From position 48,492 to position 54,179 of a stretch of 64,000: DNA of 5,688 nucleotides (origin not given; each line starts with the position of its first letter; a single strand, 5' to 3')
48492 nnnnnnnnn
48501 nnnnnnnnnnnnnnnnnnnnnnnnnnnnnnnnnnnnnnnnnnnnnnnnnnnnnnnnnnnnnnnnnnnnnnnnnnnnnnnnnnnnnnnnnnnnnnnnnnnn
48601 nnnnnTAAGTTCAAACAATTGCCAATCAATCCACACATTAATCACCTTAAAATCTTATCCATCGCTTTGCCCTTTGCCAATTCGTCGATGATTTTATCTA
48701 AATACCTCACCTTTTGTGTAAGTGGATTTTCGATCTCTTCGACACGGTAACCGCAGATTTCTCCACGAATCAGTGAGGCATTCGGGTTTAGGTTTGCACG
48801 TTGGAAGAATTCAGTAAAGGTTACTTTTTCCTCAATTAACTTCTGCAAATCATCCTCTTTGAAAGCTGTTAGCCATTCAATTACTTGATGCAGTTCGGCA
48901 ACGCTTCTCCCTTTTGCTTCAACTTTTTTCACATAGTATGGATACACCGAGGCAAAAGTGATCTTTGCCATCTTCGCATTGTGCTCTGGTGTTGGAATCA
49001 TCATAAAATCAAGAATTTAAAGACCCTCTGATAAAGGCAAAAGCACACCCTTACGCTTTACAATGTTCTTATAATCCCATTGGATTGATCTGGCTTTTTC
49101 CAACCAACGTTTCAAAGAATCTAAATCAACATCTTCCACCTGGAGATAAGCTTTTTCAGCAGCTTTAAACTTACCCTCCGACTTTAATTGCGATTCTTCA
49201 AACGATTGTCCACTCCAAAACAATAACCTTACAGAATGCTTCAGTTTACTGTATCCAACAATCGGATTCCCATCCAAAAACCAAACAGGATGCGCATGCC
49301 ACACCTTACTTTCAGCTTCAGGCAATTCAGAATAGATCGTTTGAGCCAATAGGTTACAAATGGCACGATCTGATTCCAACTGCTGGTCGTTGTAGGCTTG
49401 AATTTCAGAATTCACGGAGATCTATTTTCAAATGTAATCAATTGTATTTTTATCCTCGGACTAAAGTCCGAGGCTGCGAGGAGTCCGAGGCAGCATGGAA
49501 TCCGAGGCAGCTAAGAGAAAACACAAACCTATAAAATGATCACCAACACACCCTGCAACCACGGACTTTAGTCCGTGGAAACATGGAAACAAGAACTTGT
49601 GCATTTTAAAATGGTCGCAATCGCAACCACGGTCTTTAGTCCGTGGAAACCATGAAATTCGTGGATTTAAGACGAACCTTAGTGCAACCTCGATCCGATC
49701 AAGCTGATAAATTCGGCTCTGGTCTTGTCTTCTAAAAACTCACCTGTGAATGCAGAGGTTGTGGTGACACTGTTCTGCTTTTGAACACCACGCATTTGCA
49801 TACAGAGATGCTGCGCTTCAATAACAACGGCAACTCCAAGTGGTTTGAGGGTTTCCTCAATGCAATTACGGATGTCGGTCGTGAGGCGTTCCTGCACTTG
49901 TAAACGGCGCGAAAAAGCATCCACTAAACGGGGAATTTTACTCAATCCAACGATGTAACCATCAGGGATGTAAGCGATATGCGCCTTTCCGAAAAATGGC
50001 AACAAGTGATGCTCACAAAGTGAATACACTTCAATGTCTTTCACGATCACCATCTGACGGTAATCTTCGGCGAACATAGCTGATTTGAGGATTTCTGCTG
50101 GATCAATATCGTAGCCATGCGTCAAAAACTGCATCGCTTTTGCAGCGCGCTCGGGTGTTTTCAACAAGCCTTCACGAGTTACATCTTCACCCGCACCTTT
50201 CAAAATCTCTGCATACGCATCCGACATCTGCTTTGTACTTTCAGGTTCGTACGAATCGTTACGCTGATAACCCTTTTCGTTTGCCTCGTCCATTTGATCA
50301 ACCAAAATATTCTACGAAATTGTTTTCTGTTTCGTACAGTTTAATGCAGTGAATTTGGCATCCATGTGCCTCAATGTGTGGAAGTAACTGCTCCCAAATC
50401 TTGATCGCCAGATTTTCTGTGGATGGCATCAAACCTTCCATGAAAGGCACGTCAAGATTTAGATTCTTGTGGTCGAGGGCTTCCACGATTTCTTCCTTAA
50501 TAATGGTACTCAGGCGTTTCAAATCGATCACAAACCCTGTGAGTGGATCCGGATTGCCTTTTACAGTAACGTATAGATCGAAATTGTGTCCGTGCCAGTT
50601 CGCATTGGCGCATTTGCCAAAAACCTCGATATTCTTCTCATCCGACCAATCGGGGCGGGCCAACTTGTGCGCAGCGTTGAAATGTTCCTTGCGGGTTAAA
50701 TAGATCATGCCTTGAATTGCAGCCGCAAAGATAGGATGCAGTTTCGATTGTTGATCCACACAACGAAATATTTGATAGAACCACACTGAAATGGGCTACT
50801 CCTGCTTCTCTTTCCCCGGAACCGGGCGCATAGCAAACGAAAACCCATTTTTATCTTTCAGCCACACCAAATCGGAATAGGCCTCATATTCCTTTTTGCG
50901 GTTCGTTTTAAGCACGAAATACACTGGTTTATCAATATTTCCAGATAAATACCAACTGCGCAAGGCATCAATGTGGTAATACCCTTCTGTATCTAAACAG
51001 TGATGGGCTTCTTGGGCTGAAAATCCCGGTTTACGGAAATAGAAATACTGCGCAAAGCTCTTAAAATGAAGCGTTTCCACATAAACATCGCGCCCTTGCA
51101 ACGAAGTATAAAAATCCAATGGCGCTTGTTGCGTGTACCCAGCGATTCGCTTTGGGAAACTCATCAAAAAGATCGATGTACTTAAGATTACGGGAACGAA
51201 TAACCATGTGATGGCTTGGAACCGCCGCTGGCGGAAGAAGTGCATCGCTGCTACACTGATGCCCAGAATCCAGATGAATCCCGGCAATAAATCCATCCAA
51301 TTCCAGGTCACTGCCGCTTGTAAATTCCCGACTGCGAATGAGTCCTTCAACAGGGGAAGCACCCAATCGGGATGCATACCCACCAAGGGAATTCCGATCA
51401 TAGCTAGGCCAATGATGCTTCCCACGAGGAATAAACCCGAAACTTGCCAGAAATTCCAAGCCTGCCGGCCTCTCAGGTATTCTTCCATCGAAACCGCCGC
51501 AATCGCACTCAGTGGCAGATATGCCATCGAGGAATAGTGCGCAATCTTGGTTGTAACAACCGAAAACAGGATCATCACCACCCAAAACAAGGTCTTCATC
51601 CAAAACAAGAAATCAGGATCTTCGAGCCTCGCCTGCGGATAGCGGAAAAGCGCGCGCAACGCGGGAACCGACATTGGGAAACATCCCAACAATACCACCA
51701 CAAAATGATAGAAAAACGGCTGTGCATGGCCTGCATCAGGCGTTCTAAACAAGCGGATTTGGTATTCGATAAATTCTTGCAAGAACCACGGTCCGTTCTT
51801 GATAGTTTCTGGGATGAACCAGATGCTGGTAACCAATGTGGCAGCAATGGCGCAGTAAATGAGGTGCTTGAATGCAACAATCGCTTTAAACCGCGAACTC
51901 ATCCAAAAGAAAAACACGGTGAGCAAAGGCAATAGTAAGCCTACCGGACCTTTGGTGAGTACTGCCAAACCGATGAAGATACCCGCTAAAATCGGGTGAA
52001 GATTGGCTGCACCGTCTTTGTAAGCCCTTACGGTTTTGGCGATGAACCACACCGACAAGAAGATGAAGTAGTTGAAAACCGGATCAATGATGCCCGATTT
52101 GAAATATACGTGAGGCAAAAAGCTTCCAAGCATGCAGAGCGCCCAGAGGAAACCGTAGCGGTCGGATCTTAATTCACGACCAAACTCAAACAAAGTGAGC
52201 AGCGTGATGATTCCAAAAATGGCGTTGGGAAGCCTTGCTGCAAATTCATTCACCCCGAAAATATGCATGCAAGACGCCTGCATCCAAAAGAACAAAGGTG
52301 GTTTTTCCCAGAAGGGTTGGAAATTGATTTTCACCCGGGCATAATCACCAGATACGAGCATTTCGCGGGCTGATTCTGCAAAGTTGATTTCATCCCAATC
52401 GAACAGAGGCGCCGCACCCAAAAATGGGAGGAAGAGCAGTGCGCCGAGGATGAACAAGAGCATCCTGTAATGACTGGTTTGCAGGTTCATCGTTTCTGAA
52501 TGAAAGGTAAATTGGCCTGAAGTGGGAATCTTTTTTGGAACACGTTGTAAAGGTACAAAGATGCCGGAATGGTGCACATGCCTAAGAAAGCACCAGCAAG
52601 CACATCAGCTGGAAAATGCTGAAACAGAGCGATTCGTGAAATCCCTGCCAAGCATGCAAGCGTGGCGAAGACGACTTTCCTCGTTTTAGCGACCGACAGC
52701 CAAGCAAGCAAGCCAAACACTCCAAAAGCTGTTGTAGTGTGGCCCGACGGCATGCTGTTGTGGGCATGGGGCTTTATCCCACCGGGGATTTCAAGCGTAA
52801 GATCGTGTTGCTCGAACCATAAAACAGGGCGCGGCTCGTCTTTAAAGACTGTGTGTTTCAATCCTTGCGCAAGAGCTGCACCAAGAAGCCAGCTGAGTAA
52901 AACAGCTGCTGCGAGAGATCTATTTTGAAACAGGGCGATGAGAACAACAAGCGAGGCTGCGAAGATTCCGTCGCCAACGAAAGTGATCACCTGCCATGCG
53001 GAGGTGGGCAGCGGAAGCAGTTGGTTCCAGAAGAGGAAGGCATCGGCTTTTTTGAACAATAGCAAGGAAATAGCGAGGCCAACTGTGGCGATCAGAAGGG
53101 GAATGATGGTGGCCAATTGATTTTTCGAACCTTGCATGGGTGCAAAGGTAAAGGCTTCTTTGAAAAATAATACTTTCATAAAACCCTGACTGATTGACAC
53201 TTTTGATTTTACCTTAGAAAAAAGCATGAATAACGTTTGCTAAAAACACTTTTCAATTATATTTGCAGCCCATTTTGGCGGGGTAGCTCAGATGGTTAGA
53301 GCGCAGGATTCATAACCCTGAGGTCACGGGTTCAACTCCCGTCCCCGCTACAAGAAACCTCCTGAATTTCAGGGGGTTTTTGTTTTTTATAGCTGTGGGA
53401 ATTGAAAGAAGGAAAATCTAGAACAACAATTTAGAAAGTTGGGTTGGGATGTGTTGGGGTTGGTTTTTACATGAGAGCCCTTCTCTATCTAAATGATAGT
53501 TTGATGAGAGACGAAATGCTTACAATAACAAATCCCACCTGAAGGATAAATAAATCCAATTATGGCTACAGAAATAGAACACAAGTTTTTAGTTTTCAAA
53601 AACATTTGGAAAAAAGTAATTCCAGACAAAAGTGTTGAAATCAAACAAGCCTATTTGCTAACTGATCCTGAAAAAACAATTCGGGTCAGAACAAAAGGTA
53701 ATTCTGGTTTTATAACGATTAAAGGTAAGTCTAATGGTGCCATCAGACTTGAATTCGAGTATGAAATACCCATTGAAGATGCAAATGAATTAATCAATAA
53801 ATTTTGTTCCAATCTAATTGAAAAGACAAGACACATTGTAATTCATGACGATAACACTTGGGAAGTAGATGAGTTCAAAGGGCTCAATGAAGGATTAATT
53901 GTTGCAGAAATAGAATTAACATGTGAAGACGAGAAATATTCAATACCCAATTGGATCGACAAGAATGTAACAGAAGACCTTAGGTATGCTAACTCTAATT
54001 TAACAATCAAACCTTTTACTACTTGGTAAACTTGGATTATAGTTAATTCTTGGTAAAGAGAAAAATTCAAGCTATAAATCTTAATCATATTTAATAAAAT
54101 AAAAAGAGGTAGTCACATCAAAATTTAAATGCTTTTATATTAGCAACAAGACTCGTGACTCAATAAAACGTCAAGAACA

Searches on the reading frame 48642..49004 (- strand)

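Call 45: search_protein_families(library=pfam, proteins=[window:48642-49004:-])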
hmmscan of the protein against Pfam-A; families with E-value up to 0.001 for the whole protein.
window:48642-49004:- (120 aa): 1 family
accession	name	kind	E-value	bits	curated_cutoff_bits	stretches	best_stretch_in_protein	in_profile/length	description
PF09966.14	DUF2200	-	1.9e-48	163.7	22.8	1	11-120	1-111/111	Uncharacterized protein conserved in bacteria (DUF2200)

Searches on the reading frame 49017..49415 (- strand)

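Call 45: search_protein_families(library=pfam, proteins=[window:49017-49415:-])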
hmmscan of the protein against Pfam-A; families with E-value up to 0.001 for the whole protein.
window:49017-49415:- (132 aa): 1 family
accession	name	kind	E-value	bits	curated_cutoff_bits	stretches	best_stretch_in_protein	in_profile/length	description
PF08818.16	DUF1801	-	7.3e-08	33.1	27.2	1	17-108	2-84/85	Domain of unknown function (DU1801)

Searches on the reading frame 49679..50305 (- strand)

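Call 45: search_protein_families(library=pfam, proteins=[window:49679-50305:-])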
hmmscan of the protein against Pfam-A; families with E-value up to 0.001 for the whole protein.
window:49679-50305:- (208 aa): 2 families
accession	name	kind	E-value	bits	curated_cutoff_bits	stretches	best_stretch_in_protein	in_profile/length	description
PF01227.27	GTP_cyclohydroI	-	5.7e-74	247.9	27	1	28-203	2-178/179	GTP cyclohydrolase I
PF14489.11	QueF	-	0.00035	21.2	27.3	1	103-161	1-59/81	QueF-like protein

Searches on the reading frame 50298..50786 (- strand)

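Call 45: search_protein_families(library=pfam, proteins=[window:50298-50786:-])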
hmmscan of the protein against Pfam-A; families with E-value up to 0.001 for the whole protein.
window:50298-50786:- (162 aa): 1 family
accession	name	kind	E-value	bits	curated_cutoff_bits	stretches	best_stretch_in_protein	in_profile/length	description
PF01242.24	PTPS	-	8.7e-34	116.5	22.4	1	30-161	2-119/121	6-pyruvoyl tetrahydropterin synthase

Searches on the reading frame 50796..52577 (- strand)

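Call 45: search_protein_families(library=pfam, proteins=[window:50796-52577:-])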
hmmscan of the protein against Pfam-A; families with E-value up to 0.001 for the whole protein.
window:50796-52577:- (593 aa): 2 families
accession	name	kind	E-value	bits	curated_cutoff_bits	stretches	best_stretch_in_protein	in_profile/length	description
PF13231.12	PMT_2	-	8.3e-18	65.5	26.1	1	92-253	2-160/160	Dolichyl-phosphate-mannose-protein mannosyltransferase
PF02366.24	PMT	-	2.6e-10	40.7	22.7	1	62-254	29-227/245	Dolichyl-phosphate-mannose-protein mannosyltransferase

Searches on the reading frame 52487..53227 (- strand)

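Call 45: search_protein_families(library=pfam, proteins=[window:52487-53227:-])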
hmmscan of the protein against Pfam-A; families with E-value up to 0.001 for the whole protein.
window:52487-53227:- (246 aa): 3 families
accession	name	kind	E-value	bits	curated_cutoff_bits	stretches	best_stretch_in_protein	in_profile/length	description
PF01569.27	PAP2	-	4.2e-20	72.3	27.2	1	107-228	3-126/130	PAP2 superfamily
PF14378.12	PAP2_3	-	0.00016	22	27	1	153-219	121-187/190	PAP2 superfamily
PF14360.12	PAP2_C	-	0.00043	21.2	27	0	159-218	6-67/74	PAP2 superfamily C-terminal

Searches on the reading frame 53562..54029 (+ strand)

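Call 45: search_protein_families(library=pfam, proteins=[window:53562-54029:+])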
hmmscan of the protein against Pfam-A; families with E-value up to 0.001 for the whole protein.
window:53562-54029:+ (155 aa): 1 family
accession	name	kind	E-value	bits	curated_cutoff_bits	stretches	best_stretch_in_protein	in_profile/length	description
PF01928.26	CYTH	-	2e-11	44.5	23.2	1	3-141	2-168/179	CYTH domain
